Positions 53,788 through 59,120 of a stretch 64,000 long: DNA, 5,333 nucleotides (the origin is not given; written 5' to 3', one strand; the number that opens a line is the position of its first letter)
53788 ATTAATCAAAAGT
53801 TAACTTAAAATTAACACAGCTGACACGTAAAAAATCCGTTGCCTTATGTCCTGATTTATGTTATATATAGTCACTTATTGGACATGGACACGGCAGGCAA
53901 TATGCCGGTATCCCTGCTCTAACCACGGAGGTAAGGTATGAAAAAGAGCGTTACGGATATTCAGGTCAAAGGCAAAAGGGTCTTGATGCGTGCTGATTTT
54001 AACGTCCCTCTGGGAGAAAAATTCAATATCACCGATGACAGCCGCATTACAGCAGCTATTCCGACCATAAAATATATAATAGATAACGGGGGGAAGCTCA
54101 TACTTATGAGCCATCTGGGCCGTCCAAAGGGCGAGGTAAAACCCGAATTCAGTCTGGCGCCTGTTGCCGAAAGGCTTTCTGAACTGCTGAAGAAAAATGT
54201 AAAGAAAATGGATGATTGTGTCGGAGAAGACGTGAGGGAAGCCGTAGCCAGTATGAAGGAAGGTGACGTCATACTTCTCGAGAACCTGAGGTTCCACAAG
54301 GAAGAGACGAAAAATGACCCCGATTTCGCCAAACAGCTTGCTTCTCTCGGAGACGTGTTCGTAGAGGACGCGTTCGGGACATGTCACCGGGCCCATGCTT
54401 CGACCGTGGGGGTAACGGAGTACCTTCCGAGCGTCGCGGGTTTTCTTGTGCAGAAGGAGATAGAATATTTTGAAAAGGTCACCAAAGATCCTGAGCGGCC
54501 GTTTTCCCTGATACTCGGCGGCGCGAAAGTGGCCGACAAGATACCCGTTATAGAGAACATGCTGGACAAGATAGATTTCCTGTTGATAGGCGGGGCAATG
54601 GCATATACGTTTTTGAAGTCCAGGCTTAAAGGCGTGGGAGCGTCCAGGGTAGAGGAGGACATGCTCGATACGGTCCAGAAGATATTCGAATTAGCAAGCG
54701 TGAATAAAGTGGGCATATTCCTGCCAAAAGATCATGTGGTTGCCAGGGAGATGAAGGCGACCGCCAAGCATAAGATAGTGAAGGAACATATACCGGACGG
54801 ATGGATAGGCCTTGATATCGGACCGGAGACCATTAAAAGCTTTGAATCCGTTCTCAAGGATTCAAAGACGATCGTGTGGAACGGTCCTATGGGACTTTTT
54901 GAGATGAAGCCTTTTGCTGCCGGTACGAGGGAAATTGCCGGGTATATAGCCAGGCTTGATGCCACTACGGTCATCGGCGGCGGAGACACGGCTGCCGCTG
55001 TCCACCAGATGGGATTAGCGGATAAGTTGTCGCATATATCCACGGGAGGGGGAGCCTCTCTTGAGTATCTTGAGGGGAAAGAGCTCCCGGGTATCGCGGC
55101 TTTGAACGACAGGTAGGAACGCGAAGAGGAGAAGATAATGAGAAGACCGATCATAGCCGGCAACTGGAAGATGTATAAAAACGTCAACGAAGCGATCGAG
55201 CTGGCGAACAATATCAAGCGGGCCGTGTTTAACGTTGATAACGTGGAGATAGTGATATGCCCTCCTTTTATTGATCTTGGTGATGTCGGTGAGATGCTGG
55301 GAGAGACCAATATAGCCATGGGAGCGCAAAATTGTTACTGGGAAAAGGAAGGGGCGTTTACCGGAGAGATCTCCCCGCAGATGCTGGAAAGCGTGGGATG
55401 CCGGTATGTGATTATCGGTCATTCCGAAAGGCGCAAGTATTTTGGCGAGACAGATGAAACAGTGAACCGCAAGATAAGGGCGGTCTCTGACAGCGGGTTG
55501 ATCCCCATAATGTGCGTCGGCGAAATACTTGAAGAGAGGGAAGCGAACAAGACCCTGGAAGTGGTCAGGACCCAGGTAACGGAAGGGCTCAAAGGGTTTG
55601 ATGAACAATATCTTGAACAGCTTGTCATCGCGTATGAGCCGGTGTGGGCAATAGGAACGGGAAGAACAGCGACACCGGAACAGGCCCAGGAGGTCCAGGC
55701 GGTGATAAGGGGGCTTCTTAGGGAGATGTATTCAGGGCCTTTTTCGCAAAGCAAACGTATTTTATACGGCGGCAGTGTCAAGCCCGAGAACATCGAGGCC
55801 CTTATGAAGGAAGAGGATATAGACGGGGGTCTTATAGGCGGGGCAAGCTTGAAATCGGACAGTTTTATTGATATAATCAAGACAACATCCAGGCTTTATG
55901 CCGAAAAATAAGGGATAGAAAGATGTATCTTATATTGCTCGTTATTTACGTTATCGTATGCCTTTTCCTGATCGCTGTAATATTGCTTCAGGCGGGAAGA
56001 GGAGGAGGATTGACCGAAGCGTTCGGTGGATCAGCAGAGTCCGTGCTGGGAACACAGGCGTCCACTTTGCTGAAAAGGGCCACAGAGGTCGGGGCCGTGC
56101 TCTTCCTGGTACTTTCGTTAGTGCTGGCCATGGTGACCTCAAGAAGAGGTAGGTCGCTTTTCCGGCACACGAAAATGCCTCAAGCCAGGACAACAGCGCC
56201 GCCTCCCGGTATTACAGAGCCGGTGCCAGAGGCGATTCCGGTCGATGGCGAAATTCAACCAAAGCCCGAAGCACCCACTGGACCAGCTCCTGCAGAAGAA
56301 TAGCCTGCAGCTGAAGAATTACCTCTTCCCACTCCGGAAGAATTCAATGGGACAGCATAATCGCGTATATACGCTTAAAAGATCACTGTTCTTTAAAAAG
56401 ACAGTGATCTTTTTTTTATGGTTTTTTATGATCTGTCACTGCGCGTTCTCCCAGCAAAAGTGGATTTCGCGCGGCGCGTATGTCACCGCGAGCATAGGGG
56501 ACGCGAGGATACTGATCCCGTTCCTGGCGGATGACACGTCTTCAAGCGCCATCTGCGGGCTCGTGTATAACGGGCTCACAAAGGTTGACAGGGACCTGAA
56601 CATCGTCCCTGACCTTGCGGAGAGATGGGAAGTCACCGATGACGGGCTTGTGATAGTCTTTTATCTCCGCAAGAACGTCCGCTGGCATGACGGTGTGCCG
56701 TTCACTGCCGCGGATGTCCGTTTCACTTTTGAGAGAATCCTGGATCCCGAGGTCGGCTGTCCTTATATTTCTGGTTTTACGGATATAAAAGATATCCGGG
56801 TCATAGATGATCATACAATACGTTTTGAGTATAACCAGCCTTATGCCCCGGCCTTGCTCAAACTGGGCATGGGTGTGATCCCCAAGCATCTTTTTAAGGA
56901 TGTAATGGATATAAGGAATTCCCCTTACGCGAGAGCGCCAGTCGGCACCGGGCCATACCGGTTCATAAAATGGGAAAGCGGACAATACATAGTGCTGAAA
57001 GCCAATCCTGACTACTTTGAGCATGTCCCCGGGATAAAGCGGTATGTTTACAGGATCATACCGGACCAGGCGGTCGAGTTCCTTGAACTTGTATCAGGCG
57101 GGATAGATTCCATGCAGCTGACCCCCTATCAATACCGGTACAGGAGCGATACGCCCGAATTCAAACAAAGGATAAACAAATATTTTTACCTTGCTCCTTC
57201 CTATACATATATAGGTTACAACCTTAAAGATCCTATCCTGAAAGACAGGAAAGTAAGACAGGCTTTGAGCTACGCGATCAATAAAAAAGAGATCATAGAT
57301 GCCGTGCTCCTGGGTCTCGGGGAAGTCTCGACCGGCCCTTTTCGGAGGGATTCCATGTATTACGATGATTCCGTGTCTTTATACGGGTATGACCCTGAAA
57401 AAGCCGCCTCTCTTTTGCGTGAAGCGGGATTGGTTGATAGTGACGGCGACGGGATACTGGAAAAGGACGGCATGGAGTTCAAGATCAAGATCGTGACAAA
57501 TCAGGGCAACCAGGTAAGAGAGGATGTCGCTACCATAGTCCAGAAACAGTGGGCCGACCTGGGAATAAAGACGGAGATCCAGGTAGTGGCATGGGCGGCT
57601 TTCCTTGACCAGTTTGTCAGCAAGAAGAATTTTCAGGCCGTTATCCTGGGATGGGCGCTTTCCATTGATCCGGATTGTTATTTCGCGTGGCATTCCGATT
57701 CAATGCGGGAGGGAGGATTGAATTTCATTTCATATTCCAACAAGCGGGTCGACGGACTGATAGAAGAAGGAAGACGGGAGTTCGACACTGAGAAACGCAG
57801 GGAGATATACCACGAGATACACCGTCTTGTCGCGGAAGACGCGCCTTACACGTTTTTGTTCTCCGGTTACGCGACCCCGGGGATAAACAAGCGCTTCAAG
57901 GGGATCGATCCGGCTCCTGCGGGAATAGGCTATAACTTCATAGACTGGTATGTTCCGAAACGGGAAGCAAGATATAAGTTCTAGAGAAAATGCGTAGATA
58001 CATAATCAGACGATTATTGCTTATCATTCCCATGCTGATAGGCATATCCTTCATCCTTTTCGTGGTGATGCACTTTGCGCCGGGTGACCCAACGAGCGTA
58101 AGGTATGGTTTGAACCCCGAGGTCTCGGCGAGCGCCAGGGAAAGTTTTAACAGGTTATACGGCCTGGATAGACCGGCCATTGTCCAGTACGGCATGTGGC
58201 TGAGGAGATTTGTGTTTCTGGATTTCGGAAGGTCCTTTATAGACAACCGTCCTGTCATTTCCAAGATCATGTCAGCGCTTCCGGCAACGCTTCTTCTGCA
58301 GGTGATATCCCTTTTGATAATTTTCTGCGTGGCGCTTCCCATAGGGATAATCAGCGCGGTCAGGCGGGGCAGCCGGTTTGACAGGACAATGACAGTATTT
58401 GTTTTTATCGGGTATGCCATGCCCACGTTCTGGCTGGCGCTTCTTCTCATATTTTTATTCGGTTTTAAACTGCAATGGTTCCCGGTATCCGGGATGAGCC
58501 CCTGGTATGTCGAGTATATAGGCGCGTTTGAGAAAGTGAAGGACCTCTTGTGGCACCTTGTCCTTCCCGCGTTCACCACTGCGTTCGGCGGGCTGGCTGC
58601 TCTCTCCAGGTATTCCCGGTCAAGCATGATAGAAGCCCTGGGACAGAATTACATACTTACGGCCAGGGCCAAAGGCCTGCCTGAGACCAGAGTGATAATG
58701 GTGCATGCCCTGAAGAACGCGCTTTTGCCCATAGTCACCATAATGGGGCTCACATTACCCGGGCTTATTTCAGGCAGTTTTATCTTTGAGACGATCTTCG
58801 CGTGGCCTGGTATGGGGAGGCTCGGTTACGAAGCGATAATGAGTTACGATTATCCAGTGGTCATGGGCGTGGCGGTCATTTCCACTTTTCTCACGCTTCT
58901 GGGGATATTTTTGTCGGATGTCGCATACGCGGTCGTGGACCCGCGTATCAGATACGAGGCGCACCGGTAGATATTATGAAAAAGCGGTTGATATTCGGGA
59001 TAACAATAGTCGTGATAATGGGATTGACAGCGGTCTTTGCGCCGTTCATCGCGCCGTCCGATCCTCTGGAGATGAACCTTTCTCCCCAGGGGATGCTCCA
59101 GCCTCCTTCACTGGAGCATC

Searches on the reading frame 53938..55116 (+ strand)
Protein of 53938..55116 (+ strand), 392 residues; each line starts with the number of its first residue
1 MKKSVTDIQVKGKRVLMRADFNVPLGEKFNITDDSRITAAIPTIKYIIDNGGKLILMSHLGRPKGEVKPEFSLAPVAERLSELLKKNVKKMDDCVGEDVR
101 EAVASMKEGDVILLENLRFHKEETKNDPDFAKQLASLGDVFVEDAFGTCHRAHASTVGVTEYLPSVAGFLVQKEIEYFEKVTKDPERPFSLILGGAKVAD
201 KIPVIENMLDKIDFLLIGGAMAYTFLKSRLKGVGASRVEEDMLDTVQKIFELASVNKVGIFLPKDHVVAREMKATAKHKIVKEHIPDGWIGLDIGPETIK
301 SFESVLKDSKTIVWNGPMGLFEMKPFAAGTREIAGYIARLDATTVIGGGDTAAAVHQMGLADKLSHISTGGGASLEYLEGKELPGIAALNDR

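Call 39: search_protein_families(library=pfam, proteins=[window:53938-55116:+], max_evalue=0.00001)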
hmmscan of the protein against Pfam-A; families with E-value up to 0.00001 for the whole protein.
window:53938-55116:+ (392 aa): 1 family
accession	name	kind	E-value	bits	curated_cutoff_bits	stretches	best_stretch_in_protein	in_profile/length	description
PF00162.24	PGK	-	9.1e-164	545.4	27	1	5-381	1-379/379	Phosphoglycerate kinase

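Call 63: find_homologous_proteins(query=window:53938-55116:+, max_evalue=1e-50)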
Query window:53938-55116:+ (392 aa): 8000 proteins with E <= 1e-50 among 8000 candidates; the best 120 are listed.
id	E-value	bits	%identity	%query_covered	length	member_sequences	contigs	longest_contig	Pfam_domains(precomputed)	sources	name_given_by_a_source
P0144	8.3e-254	859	100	100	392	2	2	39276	PF00162.25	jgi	-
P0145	1.4e-242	822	94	100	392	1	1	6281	PF00162.25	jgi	-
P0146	1.3e-219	747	85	100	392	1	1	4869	PF00162.25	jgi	jgi:phosphoglycerate kinase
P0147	2.4e-219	746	85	100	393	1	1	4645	PF00162.25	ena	-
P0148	3.5e-219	745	84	100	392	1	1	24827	PF00162.25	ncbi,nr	ncbi:MAG: phosphoglycerate kinase [Candidatus Tantalella remota]|nr:phosphoglycerate kinase [Candida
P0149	6.4e-219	745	85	100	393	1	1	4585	PF00162.25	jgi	-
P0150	6.7e-219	744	85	100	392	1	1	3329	PF00162.25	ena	-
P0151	1.2e-218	744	84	100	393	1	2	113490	PF00162.25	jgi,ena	-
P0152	1.5e-218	743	84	100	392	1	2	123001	PF00162.25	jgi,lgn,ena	-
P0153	3.0e-218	742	84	100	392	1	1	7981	PF00162.25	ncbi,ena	-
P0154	1.7e-217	740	83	100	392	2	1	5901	PF00162.25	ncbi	ncbi:MAG: phosphoglycerate kinase [Candidatus Omnitrophota bacterium]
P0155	2.3e-217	739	83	100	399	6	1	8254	PF00162.25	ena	-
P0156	5.0e-217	738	84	100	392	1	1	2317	PF00162.25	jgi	-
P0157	5.1e-217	738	83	100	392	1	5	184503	PF00162.25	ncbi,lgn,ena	ncbi:MAG: phosphoglycerate kinase [Candidatus Omnitrophota bacterium]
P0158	7.4e-217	738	83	100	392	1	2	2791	PF00162.25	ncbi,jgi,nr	ncbi:MAG: phosphoglycerate kinase [Candidatus Omnitrophica bacterium]|nr:phosphoglycerate kinase [Ca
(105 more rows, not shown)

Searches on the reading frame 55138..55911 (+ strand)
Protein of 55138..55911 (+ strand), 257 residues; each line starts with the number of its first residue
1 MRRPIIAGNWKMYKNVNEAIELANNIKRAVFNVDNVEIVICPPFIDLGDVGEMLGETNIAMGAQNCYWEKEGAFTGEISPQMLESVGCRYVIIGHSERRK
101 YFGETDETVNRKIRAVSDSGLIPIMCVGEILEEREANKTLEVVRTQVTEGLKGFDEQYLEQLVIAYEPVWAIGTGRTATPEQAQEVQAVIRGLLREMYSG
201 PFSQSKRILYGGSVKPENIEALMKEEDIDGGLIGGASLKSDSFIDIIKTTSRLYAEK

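Call 39: search_protein_families(library=pfam, proteins=[window:55138-55911:+], max_evalue=0.00001)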
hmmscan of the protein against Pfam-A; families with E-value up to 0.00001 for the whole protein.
window:55138-55911:+ (257 aa): 1 family
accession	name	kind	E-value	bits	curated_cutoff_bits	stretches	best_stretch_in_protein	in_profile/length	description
PF00121.24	TIM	-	1.3e-101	339.7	20.1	1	4-249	1-244/245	Triosephosphate isomerase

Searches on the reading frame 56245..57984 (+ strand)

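Call 39: search_protein_families(library=pfam, proteins=[window:56245-57984:+], max_evalue=0.00001)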
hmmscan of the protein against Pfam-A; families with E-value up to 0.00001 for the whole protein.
window:56245-57984:+ (579 aa): 1 family
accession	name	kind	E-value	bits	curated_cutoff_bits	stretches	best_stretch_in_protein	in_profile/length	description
PF00496.27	SBP_bac_5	-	1.6e-99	333.9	32.4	1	119-485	1-361/368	Bacterial extracellular solute-binding proteins, family 5 Middle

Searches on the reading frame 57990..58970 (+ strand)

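Call 39: search_protein_families(library=pfam, proteins=[window:57990-58970:+], max_evalue=0.00001)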
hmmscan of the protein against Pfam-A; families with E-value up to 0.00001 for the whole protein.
window:57990-58970:+ (326 aa): 2 families
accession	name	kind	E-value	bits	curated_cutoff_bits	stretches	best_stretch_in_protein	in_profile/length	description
PF00528.27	BPD_transp_1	-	2.1e-41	142.1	26.4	1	115-321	1-183/184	Binding-protein-dependent transport system inner membrane component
PF19300.4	BPD_transp_1_N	-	6.1e-10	39.7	23.8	1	1-103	1-113/114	Binding-prot-dependent transport system membrane comp, N-term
